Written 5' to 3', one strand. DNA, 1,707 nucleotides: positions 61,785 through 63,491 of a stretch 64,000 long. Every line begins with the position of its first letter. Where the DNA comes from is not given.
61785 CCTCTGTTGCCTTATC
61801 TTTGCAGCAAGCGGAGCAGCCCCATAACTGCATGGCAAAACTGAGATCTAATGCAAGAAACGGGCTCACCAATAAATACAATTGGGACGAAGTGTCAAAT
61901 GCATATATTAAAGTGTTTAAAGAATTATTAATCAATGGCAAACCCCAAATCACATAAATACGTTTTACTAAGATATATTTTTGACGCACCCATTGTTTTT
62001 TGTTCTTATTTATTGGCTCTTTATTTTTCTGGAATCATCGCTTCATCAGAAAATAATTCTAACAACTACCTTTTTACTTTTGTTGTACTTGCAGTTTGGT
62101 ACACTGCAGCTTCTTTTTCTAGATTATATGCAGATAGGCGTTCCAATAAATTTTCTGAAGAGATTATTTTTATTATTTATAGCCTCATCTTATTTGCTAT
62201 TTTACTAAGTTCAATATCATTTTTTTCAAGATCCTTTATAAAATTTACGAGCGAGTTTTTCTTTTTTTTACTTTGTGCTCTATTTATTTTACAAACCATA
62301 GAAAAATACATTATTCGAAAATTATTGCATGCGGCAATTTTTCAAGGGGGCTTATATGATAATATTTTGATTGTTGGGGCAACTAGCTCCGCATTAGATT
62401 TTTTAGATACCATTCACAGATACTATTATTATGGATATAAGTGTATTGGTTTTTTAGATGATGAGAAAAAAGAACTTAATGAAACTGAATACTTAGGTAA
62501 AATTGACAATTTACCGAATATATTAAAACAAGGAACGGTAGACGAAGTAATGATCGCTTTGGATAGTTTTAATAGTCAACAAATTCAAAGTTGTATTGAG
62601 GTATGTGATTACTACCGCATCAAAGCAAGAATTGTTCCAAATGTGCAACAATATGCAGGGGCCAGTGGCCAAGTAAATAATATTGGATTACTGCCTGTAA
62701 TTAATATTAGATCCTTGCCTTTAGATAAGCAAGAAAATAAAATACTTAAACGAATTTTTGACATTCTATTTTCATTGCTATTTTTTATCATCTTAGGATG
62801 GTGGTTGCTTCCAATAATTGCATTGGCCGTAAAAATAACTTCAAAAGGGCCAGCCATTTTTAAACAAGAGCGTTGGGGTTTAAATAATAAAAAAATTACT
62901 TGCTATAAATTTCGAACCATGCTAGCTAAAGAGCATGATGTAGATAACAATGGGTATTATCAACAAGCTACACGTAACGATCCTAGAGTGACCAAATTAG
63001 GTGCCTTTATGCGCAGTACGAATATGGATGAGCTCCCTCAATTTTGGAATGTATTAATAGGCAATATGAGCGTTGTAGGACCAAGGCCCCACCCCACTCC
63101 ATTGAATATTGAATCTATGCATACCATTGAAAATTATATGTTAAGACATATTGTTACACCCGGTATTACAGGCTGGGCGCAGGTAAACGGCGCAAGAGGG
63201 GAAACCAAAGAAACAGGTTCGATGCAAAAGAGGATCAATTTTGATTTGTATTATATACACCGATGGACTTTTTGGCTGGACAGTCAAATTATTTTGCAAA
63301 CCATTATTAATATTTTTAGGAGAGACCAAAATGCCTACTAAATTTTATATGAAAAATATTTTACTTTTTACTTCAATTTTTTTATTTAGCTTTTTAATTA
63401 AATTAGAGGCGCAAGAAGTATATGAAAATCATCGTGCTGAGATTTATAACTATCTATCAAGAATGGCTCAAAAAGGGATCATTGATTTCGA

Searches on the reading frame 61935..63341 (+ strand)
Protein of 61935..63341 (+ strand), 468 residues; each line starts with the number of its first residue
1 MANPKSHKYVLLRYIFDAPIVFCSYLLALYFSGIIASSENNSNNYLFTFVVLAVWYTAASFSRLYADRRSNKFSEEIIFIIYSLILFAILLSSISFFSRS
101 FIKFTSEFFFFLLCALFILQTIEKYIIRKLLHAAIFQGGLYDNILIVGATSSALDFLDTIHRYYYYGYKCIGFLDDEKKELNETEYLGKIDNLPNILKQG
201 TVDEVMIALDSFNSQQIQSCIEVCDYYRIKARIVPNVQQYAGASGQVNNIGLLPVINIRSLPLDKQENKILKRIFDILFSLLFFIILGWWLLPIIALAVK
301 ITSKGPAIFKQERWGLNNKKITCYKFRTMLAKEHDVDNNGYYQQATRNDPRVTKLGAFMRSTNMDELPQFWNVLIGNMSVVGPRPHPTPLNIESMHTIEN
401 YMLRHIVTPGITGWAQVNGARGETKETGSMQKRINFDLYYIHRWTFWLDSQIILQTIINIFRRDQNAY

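Call 21: find_encoding_contigs(protein=window:61935-63341:+, flank=10000, max_places=2)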
Protein window:61935-63341:+ (468 aa): 4 contigs read that carry it; 2 places shown.
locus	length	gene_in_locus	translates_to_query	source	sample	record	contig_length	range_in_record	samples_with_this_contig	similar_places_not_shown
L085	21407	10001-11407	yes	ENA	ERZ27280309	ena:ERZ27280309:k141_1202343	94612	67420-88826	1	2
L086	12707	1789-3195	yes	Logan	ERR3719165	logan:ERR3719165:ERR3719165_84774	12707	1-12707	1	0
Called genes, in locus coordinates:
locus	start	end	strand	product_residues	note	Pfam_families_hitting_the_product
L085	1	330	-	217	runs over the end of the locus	-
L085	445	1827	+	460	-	PF04932:Wzy_C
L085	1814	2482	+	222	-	PF08241:Methyltransf_11 (weak)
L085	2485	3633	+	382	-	PF13439:Glyco_transf_4 (faint), PF20706:GT4-conflict (weak), PF00534:Glycos_transf_1, PF13692:Glyco_trans_1_4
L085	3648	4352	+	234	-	PF25087:GMPPB_C (faint), PF25084:LbH_EIF2B (faint), PF00132:Hexapep, PF14602:Hexapep_2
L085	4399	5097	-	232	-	PF00483:NTP_transferase, PF12804:NTP_transf_3 (weak)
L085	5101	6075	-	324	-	PF00288:GHMP_kinases_N, PF08544:GHMP_kinases_C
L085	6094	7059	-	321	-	PF01073:3Beta_HSD, PF01370:Epimerase, PF02719:Polysacc_synt_2, PF04321:RmlD_sub_bind, PF05368:NmrA (faint), PF07993:NAD_binding_4 (faint), PF16363:GDP_Man_Dehyd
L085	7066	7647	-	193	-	PF13580:SIS_2, PF01380:SIS (weak)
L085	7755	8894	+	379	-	PF13524:Glyco_trans_1_2 (faint), PF13439:Glyco_transf_4, PF13579:Glyco_trans_4_4 (faint), PF20706:GT4-conflict (weak), PF00534:Glycos_transf_1, PF13692:Glyco_trans_1_4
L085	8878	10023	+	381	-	PF09314:DUF1972 (weak), PF13439:Glyco_transf_4 (weak), PF09314:DUF1972, PF00534:Glycos_transf_1, PF13692:Glyco_trans_1_4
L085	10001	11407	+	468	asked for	PF13727:CoA_binding_3, PF02397:Bac_transf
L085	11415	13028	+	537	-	PF14052:Caps_assemb_Wzi (faint)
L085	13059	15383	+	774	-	PF02563:Poly_export, PF22461:SLBB_2 (faint), PF10531:SLBB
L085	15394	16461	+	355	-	PF02706:Wzz (faint)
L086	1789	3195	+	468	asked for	PF13727:CoA_binding_3, PF02397:Bac_transf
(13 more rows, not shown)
